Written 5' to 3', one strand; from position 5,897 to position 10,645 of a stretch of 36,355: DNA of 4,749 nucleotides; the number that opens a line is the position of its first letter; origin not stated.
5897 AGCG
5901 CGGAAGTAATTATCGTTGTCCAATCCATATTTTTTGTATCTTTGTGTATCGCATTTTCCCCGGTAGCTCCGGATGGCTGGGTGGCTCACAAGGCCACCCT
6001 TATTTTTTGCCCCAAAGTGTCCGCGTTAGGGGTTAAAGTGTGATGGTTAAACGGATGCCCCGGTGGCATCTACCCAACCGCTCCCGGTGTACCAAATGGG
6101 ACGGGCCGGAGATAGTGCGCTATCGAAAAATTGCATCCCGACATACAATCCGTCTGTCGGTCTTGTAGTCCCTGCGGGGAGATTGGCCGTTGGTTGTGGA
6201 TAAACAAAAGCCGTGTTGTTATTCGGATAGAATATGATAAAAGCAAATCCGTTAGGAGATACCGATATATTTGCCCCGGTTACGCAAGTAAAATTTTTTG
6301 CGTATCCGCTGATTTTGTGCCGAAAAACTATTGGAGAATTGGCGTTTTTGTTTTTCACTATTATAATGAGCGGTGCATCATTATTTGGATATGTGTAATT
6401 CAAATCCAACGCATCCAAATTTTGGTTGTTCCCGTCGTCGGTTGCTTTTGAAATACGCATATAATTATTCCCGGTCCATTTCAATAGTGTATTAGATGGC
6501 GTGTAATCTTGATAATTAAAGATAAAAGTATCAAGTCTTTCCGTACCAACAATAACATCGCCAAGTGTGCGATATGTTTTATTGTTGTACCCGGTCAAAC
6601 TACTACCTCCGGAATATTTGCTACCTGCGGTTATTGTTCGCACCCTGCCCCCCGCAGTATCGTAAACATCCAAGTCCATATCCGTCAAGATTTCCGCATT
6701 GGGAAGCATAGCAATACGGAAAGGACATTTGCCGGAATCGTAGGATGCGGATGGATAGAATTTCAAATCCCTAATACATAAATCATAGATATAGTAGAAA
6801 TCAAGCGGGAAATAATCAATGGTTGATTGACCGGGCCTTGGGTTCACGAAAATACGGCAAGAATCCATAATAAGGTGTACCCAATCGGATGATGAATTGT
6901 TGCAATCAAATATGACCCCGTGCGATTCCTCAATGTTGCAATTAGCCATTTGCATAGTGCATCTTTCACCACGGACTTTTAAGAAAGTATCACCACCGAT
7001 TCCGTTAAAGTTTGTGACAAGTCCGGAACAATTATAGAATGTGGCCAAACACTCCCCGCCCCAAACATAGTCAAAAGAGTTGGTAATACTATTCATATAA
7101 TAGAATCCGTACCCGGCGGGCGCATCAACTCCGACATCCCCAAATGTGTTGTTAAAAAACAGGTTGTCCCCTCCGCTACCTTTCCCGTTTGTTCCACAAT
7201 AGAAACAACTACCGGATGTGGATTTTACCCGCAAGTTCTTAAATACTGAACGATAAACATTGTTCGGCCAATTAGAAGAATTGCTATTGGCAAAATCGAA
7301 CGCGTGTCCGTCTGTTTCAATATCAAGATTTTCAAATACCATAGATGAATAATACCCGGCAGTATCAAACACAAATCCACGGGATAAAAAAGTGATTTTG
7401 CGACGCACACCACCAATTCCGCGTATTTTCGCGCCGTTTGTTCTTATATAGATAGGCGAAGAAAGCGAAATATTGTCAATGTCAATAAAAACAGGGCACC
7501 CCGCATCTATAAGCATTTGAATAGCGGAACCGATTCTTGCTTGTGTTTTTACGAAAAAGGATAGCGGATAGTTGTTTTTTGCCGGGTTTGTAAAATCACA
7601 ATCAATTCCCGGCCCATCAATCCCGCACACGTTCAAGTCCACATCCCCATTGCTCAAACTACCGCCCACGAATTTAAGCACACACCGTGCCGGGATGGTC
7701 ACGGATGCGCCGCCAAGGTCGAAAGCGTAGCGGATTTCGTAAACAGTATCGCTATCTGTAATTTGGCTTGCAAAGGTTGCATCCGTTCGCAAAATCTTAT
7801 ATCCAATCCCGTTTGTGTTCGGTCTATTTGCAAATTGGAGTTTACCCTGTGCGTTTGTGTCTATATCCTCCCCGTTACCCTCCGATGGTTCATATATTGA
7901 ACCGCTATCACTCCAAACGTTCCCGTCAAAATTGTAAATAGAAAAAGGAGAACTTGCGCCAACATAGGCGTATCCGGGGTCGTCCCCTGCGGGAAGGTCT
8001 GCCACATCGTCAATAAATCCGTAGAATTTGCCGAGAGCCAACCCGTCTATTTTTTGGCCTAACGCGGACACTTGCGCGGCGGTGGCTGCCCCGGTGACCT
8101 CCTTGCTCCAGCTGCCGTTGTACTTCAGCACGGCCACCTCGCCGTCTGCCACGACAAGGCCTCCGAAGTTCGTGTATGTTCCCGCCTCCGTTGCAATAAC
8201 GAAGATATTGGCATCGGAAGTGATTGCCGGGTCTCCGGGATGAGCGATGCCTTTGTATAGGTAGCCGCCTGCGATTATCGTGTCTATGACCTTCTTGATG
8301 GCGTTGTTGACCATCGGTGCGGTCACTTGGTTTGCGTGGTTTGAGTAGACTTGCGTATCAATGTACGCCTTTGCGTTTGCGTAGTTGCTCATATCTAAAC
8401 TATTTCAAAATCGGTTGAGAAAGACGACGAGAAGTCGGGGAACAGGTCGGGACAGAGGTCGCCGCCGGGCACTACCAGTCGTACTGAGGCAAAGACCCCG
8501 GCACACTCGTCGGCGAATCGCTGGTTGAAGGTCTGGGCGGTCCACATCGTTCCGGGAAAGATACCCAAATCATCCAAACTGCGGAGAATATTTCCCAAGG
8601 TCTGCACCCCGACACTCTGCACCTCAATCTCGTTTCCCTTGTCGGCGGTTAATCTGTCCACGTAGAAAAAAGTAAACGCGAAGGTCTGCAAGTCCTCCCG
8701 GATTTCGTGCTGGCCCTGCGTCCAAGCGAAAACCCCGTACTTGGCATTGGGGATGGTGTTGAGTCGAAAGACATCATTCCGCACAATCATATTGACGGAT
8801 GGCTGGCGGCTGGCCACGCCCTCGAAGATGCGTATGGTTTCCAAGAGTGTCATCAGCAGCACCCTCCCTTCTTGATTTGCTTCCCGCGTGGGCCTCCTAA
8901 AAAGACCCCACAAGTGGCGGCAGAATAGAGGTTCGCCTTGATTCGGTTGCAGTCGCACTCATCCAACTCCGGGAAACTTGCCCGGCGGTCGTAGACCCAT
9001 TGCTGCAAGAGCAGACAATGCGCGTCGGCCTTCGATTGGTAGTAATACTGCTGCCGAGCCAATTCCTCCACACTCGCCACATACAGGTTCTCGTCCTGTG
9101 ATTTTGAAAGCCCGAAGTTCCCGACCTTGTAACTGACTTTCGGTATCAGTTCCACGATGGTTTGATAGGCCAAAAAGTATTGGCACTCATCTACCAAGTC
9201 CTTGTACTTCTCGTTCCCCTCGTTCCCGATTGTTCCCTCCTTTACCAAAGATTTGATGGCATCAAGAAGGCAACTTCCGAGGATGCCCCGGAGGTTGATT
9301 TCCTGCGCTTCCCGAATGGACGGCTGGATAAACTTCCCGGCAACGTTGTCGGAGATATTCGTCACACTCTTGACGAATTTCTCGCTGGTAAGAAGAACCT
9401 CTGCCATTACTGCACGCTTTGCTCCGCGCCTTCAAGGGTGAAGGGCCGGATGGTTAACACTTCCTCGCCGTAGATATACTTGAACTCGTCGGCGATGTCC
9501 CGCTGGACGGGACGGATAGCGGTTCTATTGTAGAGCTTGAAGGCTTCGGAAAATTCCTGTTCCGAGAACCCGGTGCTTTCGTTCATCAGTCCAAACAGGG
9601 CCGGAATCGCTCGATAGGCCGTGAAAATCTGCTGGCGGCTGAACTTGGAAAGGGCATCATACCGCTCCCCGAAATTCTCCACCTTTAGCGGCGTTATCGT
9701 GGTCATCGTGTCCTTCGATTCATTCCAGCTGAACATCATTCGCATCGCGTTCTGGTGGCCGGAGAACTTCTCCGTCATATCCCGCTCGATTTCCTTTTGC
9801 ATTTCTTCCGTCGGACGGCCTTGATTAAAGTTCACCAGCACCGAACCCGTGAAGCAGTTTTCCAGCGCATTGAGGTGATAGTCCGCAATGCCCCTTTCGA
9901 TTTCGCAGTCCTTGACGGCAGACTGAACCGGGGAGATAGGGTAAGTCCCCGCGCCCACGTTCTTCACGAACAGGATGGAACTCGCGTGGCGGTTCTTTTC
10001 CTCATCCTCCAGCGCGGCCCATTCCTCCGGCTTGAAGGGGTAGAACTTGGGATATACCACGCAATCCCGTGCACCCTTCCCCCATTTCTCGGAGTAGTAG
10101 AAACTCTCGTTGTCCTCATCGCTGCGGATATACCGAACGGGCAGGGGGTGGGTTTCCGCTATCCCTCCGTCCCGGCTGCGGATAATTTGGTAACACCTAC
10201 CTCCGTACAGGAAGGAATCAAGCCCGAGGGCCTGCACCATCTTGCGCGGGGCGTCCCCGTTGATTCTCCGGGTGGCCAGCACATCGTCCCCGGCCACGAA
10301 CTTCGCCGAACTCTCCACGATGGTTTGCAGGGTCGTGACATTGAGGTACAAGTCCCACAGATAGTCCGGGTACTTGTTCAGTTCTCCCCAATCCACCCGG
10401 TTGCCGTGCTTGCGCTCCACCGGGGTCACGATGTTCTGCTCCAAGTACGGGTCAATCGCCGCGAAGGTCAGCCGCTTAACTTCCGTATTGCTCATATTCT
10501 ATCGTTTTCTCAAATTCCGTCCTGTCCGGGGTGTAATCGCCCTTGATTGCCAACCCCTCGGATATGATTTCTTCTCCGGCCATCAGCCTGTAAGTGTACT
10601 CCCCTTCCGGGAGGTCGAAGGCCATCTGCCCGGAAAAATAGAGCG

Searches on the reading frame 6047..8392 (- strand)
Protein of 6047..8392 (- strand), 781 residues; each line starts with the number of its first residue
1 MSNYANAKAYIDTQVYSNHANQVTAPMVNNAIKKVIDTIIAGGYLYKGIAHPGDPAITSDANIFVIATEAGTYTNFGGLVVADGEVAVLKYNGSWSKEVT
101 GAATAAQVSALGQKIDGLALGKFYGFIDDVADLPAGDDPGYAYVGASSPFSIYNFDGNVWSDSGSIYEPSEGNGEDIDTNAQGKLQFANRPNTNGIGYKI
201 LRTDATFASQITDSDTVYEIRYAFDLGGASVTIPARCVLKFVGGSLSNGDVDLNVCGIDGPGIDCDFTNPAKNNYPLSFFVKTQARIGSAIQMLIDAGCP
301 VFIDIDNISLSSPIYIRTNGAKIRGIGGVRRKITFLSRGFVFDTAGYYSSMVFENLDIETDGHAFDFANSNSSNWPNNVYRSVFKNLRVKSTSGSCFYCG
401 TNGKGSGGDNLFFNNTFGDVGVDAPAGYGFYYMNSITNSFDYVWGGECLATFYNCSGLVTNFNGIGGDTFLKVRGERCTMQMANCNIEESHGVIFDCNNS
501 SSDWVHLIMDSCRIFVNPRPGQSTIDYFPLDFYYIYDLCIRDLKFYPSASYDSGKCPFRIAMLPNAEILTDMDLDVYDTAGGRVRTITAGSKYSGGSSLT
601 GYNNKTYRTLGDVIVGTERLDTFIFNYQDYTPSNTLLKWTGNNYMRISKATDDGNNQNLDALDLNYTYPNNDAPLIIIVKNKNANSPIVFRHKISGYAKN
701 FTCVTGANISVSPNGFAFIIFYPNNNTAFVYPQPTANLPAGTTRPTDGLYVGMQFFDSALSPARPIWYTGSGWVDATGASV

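Call 47: search_protein_families(library=phrogs, proteins=[window:6047-8392:-], max_evalue=0.00001)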
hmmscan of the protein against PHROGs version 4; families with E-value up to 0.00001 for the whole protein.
window:6047-8392:- (781 aa): 1 family
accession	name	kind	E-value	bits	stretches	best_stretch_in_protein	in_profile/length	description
phrog_20787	-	head and packaging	8.5e-06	26.8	0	743-780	32-66/67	virion structural protein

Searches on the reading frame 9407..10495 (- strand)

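Call 47: search_protein_families(library=phrogs, proteins=[window:9407-10495:-], max_evalue=0.00001)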
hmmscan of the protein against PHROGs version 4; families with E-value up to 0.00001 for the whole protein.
window:9407-10495:- (362 aa): 5 families
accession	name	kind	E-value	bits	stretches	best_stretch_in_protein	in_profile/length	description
phrog_11226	-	head and packaging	1.4e-23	84.6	2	173-325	187-344/388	portal protein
phrog_33693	-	head and packaging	8.2e-21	75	1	37-336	26-335/560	portal protein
phrog_68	-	head and packaging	1e-09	38.5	0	228-355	216-340/344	portal protein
phrog_12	-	head and packaging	8.4e-08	32.7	1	96-340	152-363/646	portal protein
phrog_2662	-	head and packaging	4.1e-06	26.6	1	110-338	146-350/717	portal protein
